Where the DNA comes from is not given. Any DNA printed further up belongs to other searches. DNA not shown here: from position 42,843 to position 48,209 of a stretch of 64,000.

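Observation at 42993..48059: Single polypeptide carrying both FtsZ/tubulin-type and actin/Hsp70-type nucleotide-binding signatures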

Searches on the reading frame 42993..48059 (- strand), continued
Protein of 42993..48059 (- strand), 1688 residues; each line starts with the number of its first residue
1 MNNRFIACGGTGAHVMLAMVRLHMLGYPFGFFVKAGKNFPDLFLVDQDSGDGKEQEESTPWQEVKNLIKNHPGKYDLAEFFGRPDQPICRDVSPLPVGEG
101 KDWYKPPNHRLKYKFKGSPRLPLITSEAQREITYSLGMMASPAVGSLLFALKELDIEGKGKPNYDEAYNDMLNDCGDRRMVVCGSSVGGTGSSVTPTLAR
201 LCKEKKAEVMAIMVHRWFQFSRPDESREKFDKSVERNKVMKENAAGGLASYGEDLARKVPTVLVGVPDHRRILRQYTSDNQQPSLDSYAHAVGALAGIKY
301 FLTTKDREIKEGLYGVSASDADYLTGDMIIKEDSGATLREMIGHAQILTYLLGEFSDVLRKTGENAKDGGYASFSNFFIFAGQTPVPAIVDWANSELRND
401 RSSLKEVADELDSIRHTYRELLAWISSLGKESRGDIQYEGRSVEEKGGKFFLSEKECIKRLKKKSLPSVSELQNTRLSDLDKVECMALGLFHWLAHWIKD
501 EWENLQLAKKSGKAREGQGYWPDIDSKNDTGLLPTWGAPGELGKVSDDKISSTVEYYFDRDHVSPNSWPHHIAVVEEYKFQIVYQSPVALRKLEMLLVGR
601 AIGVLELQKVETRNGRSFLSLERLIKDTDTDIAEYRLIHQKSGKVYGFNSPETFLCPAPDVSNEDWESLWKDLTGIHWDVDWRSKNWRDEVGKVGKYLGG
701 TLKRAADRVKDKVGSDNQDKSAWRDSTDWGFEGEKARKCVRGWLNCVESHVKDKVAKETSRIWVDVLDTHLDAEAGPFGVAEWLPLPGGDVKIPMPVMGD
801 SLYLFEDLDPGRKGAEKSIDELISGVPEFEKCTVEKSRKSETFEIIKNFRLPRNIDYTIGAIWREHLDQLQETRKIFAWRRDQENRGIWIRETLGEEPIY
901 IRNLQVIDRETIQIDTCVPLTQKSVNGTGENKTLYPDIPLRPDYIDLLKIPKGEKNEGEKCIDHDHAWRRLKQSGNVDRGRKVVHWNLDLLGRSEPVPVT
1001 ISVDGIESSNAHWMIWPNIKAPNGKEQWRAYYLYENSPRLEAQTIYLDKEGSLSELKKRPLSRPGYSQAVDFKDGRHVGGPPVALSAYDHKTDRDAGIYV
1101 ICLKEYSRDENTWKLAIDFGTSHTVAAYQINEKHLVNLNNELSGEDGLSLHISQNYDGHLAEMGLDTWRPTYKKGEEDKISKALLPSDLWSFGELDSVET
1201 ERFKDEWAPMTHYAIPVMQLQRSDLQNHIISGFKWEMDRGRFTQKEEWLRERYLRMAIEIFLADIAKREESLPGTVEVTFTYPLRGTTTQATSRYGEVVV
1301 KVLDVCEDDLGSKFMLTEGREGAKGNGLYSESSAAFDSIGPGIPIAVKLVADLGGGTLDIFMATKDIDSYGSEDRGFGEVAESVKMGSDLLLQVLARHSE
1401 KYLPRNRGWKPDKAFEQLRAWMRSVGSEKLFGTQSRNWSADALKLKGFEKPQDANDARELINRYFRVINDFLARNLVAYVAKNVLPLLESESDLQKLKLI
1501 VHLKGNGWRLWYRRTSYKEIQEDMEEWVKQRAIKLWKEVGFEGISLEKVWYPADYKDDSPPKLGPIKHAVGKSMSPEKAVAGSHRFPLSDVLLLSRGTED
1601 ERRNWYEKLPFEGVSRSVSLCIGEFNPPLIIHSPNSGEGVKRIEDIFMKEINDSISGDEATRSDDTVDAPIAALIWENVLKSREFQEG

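Call 15: find_related_loci(query=A1, collection=genome_contigs, flank=10000)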
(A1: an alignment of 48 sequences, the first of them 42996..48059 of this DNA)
Query A1 (1688 aa) in genome_contigs; peptide patterns used: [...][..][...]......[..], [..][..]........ (x = any residue, [..] = any of these).
374 stretches matched a pattern; 71 encode a relative of the query (tblastn E <= 1e-3); 53 distinct loci.
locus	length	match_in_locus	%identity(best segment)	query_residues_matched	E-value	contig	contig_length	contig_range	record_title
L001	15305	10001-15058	97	1-1688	0e+0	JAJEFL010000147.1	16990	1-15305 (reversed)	MAG: Rhodothermales bacterium isolate p16x43bins.4 k141_212470, whole genome shotgun sequence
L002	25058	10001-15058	97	1-1688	0e+0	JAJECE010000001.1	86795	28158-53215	MAG: Rhodothermales bacterium isolate jk18x9bins.87 k141_180117, whole genome shotgun sequence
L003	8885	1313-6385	57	1-1687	0e+0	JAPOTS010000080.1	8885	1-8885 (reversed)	MAG: Bacteroidetes bacterium isolate CAR3_bin_6 NODE_1961_length_8885_cov_231.254, whole genome shotgun sequence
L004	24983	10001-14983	58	1-1685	0e+0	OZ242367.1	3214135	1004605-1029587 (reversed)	MAG: Rhodothermales bacterium isolate 571183b6-2e0b-44cf-967d-8c50aa38ec23 genome assembly, chromosome: 1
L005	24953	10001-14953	43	5-1688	0e+0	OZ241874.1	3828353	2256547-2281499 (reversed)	MAG: Rhodothermales bacterium isolate 4d6fa364-bf15-4492-bf93-c3371add2069 genome assembly, chromosome: 1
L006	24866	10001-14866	43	3-1682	0e+0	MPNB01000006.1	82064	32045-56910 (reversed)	MAG: Rhodothermaceae bacterium bin80 NODE_503_length_82064_cov_19.6039_ID_1005, whole genome shotgun sequence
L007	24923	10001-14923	43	3-1686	0e+0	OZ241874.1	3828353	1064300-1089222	MAG: Rhodothermales bacterium isolate 4d6fa364-bf15-4492-bf93-c3371add2069 genome assembly, chromosome: 1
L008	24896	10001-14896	41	1-1687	0e+0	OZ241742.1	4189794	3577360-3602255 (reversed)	MAG: Rhodothermales bacterium isolate 6e813d85-8f61-4035-a4a2-b9e8d494f84d genome assembly, chromosome: 1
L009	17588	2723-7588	38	1-1687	0e+0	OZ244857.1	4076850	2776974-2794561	MAG: Rhodothermales bacterium isolate e2e955bd-55ea-4ae9-ac84-c634e8e550e8 genome assembly, chromosome: 1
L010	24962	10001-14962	37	3-1687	0e+0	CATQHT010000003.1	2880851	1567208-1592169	MAG: Rhodothermales bacterium isolate a7cc18d6-0ed0-4e83-aced-35ea7cdf15e7 genome assembly, contig: contig_3, whole geno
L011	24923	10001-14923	54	1-1687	0e+0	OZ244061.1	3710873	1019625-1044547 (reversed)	MAG: Rhodothermales bacterium isolate 21fda42b-fcae-4b59-93a0-87e05944a696 genome assembly, chromosome: 1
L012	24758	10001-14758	35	5-1685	0e+0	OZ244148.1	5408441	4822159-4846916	MAG: Rhodothermales bacterium isolate 74c7008a-8643-43fd-832e-2eb336472ec0 genome assembly, chromosome: 1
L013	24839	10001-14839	34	3-1685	0e+0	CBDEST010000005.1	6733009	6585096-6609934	MAG: Bryobacterales bacterium isolate 43e8cf1b-7c08-4a57-bc5e-d388cc7a59f2 genome assembly, contig: contig_5, whole geno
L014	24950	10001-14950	33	2-1688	0e+0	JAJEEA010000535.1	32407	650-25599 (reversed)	MAG: Vicinamibacteria bacterium isolate p16x33bins.71 k141_36211, whole genome shotgun sequence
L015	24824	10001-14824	34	2-1687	0e+0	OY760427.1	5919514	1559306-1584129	MAG: Rhodothermales bacterium isolate 1504ddc0-b432-43e2-af37-a45191a88aeb genome assembly, chromosome: 1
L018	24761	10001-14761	39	3-1688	0e+0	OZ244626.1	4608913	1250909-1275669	MAG: Rhodothermales bacterium isolate 21a8fb21-8f5d-45c2-8fc6-499dcaec216c genome assembly, chromosome: 1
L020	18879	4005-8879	33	1-1685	0e+0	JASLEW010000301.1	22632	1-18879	MAG: Thermoanaerobaculia bacterium isolate SHSU.bins.256 k141_19389199, whole genome shotgun sequence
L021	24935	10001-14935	33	1-1688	0e+0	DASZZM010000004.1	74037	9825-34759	MAG TPA_asm: Thermoanaerobaculia bacterium isolate SMAG_U6236 k141_191860, whole genome shotgun sequence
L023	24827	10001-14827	32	1-1688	0e+0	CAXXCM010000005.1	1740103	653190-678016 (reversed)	MAG: Longimicrobiales bacterium isolate e412ea47-5c19-4bf7-87cc-fdbf85f107b6 genome assembly, contig: contig_5, whole ge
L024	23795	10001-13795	30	405-1688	2e-151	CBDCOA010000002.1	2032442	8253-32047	MAG: Bryobacterales bacterium isolate e87d622e-8fc3-4eb5-b2ff-02838af88e55 genome assembly, contig: contig_2, whole geno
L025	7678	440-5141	32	1-1688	0e+0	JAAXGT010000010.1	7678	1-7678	MAG: Rhodothermales bacterium isolate Plut_88870 unfiltered_Plut_88870_genomic_contig_1118060, whole genome shotgun sequ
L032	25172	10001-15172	33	2-1688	2e-125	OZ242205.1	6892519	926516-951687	MAG: Vicinamibacterales bacterium isolate eeb0043e-0032-4cf8-a264-719f6bba5173 genome assembly, chromosome: 1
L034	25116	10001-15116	31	2-1688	0e+0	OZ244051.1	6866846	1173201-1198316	MAG: Vicinamibacterales bacterium isolate 8ba7f8d7-3fc5-437a-86da-c0f89745c60d genome assembly, chromosome: 1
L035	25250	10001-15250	32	2-1688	2e-122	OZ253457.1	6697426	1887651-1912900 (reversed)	MAG: Vicinamibacterales bacterium isolate 96a1e1f6-da0d-41ae-928b-732dd312bced genome assembly, chromosome: 1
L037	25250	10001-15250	32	2-1688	1e-122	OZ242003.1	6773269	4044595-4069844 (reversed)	MAG: Vicinamibacterales bacterium isolate a81303e6-5222-43c3-8420-e6164aabff0e genome assembly, chromosome: 1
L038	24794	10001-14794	31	1-1688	0e+0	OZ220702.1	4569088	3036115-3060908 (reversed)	MAG: Longimicrobiales bacterium isolate 5c038fdb-8e0b-4cbd-9550-43be1afc0bbf genome assembly, chromosome: 1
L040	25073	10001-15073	33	1-1688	0e+0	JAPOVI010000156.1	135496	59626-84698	MAG: Acidobacteria bacterium isolate COS1_bin_16 NODE_94_length_135496_cov_11.6301, whole genome shotgun sequence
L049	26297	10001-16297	33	2-1688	6e-177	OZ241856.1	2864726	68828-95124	MAG: Candidatus Marinacidobacterium sp. isolate 57d0b85c-66d1-4277-a7e3-fd04592ce509 genome assembly, chromosome: 1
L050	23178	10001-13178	34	2-1688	6e-103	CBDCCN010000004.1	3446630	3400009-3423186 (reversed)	MAG: Vicinamibacterales bacterium isolate 1d3aa380-3d16-43da-b993-60d5eb5b4b02 genome assembly, contig: contig_4, whole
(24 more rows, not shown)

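Call 77: search_protein_families(library=pfam, alignment_id=A14, max_evalue=0.00001)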
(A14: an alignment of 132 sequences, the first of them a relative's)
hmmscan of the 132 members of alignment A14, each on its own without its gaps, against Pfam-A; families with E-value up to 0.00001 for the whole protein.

A. member 1, L004:4945-6438:+ (498 aa): 2 families
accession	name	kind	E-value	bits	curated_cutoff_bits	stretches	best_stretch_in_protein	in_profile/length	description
PF00149.33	Metallophos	-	6.9e-11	43.4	21.5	1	82-272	3-191/191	Calcineurin-like phosphoesterase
PF12850.12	Metallophos_2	-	9.5e-07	29.4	27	1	118-295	24-142/154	Calcineurin-like phosphoesterase superfamily domain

B. families by the number of members that match (of 132 scanned): 119 families (the first 25 are shown)
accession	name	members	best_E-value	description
PF05685.18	Uma2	3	2.5e-27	Putative restriction endonuclease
PF13635.12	DUF4143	3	2.6e-26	Domain of unknown function (DUF4143)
PF13173.12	AAA_14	3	2e-21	AAA domain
PF07969.17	Amidohydro_3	2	3.9e-98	Amidohydrolase family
PF01610.23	DDE_Tnp_ISL3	2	9.6e-69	Transposase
PF00872.24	Transposase_mut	2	7.9e-36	Transposase, Mutator family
PF01979.26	Amidohydro_1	2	2.1e-21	Amidohydrolase family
PF01609.27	DDE_Tnp_1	2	5.2e-19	Transposase DDE domain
PF00753.33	Lactamase_B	2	3.6e-13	Metallo-beta-lactamase superfamily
PF01850.27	PIN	2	2.6e-12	PIN domain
PF13191.12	AAA_16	2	1.9e-11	AAA ATPase domain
PF13519.12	VWA_2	2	3.4e-08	von Willebrand factor type A domain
PF08614.16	ATG16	2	2.6e-07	Autophagy protein 16 (ATG16)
PF01011.28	PQQ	1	1.8e-182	Glucose/ethanol/alcohol dehydrogenase, beta-propeller domain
PF01053.26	Cys_Met_Meta_PP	1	1.4e-123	Cys/Met metabolism PLP-dependent enzyme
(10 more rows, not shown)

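Call 85: search_protein_families(library=padloc, alignment_id=A14, max_evalue=0.00001)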
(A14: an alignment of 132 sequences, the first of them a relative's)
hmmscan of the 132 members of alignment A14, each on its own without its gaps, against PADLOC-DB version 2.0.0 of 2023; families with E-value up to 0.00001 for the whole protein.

A. member 1, L004:4945-6438:+ (498 aa): 0 families

B. families by the number of members that match (of 132 scanned): 113 families (the first 25 are shown)
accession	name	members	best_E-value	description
PDLC04789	PDC-S01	3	1.1e-38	-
PDLC04787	PDC-S01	3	4e-38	-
PDLC00608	ZorB1|ZorB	3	1.2e-35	MotB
PDLC04790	PDC-S01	3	2.7e-32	-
PDLC04791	PDC-S01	3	4e-29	-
PDLC04788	PDC-S01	2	1.7e-135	-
PDLC04786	PDC-S01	2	2.7e-101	-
PDLC00609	ZorB1|ZorB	2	7.7e-17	MotB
PDLC04833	PDC-S03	2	3.9e-14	-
PDLC04832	PDC-S03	2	4.2e-11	-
PDLC00648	ZorA3|ZorA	2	2.9e-09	MotA/ExbB/TolQ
PDLC00640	ZorA2|ZorA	2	3.2e-08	MotA/ExbB/TolQ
PDLC03865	LmuB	2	3.4e-08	-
PDLC00595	ZorA1|ZorA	2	9.3e-08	MotA/ExbB/TolQ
PDLC04834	PDC-S03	2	3.3e-07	-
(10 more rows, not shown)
